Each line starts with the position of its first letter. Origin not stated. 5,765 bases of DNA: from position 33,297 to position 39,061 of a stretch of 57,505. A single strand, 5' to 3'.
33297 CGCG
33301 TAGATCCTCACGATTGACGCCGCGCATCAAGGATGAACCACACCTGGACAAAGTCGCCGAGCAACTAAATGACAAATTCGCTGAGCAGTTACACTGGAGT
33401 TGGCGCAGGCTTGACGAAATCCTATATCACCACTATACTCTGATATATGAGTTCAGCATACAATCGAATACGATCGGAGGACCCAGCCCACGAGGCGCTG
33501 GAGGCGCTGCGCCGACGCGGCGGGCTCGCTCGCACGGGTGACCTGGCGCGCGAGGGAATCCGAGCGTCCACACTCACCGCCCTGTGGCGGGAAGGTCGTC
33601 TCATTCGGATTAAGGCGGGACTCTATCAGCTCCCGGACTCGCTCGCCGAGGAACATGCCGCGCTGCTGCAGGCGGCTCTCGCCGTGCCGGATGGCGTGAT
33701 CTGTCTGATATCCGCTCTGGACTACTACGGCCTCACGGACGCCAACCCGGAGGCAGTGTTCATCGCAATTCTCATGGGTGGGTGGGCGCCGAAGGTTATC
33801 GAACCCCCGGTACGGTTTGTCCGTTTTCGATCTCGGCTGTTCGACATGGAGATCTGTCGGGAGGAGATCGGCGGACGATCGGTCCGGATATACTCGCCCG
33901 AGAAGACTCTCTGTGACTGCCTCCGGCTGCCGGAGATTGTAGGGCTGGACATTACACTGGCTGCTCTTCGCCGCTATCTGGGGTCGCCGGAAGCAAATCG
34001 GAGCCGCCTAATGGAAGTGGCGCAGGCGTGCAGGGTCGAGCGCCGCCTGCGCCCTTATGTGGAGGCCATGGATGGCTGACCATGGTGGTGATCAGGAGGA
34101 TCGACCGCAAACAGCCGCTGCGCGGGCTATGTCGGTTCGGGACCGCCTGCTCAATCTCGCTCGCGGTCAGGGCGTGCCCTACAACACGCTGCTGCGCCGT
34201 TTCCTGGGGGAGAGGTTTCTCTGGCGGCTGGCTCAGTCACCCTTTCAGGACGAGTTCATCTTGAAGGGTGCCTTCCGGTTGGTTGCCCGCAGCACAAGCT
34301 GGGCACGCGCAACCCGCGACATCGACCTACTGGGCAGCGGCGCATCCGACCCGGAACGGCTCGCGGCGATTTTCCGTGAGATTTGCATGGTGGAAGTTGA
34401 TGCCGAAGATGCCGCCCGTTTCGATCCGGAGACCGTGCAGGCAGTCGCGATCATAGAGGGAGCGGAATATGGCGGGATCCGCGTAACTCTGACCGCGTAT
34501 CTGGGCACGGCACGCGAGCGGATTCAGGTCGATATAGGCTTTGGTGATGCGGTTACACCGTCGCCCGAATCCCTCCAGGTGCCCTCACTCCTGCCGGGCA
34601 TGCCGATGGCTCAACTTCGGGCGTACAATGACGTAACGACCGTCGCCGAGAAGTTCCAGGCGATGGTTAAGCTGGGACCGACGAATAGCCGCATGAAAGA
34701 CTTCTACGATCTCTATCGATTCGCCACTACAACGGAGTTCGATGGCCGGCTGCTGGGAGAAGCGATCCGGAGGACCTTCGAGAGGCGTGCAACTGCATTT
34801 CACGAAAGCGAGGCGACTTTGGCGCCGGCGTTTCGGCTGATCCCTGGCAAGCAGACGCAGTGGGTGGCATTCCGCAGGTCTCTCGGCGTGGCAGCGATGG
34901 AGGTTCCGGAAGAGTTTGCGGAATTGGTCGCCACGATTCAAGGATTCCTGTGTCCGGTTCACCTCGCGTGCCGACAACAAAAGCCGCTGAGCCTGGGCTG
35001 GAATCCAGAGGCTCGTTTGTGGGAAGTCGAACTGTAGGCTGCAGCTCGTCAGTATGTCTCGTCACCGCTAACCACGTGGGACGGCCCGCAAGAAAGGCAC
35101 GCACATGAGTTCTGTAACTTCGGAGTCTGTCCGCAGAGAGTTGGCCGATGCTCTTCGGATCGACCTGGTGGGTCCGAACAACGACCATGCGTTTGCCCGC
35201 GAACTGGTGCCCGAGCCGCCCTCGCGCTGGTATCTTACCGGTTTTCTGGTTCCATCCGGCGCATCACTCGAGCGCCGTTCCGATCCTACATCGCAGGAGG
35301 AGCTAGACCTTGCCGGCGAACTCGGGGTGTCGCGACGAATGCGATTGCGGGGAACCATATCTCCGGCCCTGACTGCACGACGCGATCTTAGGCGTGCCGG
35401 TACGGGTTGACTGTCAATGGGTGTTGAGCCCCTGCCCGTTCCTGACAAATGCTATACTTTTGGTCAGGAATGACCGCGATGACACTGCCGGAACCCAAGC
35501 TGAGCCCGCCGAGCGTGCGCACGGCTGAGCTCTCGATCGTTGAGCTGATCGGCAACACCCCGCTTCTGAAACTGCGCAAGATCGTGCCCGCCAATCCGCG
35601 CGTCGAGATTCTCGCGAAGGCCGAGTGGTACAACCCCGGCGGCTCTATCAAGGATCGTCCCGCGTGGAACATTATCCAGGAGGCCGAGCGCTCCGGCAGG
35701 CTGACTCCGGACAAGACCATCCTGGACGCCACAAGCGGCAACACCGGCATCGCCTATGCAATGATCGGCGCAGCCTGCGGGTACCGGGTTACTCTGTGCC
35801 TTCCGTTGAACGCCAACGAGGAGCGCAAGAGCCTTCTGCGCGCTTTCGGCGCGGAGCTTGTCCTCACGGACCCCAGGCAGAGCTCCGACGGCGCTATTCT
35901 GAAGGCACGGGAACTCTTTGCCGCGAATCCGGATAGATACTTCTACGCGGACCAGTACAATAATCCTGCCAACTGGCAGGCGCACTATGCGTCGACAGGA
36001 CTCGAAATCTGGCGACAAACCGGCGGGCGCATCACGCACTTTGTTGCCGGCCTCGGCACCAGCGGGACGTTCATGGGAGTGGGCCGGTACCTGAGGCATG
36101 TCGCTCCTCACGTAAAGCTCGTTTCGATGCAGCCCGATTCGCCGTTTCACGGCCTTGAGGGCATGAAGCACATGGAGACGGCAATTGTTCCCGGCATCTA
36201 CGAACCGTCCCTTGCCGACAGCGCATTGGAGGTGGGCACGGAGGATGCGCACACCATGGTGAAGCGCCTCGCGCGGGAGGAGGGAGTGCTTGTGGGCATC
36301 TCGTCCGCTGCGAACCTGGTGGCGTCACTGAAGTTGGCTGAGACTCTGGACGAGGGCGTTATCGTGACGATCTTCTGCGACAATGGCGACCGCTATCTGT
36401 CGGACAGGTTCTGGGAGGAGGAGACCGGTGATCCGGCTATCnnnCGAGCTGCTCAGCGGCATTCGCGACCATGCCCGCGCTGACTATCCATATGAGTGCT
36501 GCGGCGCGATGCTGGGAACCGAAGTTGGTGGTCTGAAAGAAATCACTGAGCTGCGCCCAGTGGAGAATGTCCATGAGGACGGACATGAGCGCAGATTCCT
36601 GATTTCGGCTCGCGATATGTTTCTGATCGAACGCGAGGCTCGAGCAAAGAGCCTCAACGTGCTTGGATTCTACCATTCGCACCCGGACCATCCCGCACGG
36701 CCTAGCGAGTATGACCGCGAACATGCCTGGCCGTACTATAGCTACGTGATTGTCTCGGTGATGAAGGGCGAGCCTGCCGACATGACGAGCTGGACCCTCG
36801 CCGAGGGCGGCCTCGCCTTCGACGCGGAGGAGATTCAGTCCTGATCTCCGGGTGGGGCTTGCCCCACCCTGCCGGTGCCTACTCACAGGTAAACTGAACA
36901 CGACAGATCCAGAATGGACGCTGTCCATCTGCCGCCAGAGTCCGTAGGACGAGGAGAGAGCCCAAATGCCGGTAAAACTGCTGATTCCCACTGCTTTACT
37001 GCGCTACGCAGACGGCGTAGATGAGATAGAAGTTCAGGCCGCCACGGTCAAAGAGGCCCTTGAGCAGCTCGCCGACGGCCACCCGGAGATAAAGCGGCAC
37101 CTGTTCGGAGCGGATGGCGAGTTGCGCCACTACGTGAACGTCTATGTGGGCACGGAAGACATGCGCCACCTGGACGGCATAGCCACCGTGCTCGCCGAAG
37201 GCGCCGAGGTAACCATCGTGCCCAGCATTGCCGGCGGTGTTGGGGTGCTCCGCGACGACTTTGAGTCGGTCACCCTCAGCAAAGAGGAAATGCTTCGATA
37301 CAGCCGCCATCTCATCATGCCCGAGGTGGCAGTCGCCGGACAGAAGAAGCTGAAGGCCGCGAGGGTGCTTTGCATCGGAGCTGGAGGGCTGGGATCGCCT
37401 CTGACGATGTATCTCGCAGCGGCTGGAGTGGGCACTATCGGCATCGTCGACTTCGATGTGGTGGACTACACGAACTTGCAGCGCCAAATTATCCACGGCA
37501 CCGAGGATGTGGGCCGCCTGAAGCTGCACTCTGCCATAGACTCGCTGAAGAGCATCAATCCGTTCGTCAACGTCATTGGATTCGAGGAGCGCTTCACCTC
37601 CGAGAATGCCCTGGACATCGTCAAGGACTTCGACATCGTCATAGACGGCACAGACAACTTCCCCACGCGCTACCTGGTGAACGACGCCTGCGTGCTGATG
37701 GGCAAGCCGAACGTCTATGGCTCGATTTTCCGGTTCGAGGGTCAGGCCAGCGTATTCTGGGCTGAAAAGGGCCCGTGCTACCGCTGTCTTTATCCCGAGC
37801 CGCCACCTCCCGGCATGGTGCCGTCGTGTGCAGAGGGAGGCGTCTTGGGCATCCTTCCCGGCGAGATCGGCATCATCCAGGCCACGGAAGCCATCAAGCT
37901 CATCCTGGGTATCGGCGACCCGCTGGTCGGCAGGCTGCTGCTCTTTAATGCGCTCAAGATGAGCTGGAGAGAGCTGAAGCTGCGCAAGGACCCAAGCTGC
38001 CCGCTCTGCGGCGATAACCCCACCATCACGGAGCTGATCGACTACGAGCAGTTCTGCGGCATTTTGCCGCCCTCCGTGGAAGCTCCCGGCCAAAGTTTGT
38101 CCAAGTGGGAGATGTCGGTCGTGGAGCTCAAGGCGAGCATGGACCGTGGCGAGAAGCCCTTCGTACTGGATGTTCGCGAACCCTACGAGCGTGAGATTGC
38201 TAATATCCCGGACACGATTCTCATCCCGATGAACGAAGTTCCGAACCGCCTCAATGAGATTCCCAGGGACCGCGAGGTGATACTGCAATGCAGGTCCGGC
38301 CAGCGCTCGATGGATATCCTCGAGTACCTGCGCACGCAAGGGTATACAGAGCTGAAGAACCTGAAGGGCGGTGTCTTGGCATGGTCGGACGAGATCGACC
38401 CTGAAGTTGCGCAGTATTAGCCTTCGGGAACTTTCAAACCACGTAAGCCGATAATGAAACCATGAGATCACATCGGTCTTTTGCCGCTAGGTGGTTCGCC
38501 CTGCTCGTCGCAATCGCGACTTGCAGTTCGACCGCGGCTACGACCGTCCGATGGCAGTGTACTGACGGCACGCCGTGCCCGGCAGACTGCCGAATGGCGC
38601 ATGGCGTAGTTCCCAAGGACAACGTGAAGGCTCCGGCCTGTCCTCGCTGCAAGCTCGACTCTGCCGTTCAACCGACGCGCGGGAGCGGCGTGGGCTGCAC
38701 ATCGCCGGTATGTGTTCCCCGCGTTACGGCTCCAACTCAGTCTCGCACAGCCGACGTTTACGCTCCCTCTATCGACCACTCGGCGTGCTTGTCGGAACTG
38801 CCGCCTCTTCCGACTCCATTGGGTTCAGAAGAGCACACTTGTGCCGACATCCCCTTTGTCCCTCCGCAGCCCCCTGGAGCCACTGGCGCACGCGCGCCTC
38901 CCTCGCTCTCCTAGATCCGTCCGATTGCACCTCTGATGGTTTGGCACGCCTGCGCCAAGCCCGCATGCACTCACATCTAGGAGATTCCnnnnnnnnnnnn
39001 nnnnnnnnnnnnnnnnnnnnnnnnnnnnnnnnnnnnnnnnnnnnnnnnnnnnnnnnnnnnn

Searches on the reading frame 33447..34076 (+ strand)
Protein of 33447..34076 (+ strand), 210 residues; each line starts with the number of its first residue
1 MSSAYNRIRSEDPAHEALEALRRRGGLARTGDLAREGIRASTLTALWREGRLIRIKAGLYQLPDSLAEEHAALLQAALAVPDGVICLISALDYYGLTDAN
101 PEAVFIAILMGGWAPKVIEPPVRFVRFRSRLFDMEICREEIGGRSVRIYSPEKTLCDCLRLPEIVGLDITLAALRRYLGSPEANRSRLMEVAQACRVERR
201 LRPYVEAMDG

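Call 52: search_protein_families(library=pfam, proteins=[window:33447-34076:+], max_evalue=0.001)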
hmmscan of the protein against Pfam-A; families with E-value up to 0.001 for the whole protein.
window:33447-34076:+ (210 aa): 1 family
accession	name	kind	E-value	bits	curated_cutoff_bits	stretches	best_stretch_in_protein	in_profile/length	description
PF13338.12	AbiEi_4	-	2.8e-08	34.2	25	1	17-63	3-49/49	Transcriptional regulator, AbiEi antitoxin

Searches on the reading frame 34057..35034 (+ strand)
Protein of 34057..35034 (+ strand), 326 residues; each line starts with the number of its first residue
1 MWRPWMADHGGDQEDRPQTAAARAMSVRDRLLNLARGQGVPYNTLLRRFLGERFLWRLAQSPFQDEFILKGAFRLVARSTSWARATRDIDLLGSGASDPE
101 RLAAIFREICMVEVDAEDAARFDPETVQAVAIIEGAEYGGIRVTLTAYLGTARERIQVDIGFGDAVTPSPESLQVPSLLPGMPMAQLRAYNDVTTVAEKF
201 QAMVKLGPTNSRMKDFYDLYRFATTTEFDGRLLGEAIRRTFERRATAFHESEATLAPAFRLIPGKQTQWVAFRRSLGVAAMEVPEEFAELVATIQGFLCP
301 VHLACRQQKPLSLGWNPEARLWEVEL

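Call 52: search_protein_families(library=pfam, proteins=[window:34057-35034:+], max_evalue=0.001)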
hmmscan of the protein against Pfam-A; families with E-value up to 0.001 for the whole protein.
window:34057-35034:+ (326 aa): 1 family
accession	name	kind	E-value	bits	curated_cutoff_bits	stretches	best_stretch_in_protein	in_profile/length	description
PF08843.17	AbiEii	-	2.8e-42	145.7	22.5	1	53-290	1-235/238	Nucleotidyl transferase AbiEii toxin, Type IV TA system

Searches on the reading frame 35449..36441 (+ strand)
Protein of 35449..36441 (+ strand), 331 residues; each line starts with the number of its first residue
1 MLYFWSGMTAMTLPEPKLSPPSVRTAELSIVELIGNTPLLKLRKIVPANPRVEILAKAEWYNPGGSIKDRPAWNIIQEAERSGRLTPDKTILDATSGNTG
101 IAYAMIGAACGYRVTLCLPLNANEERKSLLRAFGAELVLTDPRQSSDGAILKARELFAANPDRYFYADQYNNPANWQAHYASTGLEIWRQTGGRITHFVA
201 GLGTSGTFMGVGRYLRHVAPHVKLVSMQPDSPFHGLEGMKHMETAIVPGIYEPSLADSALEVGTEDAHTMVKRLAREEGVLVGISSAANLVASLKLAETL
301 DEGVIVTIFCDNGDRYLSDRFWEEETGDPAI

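Call 52: search_protein_families(library=pfam, proteins=[window:35449-36441:+], max_evalue=0.001)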
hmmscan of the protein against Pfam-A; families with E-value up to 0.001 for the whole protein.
window:35449-36441:+ (331 aa): 1 family
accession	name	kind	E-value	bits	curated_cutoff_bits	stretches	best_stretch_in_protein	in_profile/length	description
PF00291.31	PALP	-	3.4e-71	240.4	35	1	32-311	3-295/295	Pyridoxal-phosphate dependent enzyme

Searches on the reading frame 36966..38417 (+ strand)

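Call 52: search_protein_families(library=pfam, proteins=[window:36966-38417:+], max_evalue=0.001)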
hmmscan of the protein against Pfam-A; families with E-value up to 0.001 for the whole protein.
window:36966-38417:+ (484 aa): 3 families
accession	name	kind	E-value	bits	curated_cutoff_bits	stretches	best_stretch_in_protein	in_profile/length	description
PF00899.27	ThiF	-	1.6e-82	276.6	28.1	1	112-346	1-237/238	ThiF family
PF00581.25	Rhodanese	-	7.5e-13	49.2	22.2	1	386-475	3-101/102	Rhodanese-like domain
PF02597.26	ThiS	-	4.9e-08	33.8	22.5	1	15-91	10-76/76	ThiS family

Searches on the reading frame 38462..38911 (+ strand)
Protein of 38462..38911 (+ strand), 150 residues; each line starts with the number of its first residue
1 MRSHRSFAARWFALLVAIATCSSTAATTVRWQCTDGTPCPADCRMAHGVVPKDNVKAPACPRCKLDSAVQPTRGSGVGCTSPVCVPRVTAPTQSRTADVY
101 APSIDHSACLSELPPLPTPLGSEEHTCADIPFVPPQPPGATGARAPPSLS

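Call 52: search_protein_families(library=pfam, proteins=[window:38462-38911:+], max_evalue=0.001)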
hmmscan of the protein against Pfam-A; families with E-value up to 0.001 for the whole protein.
window:38462-38911:+ (150 aa): 0 families
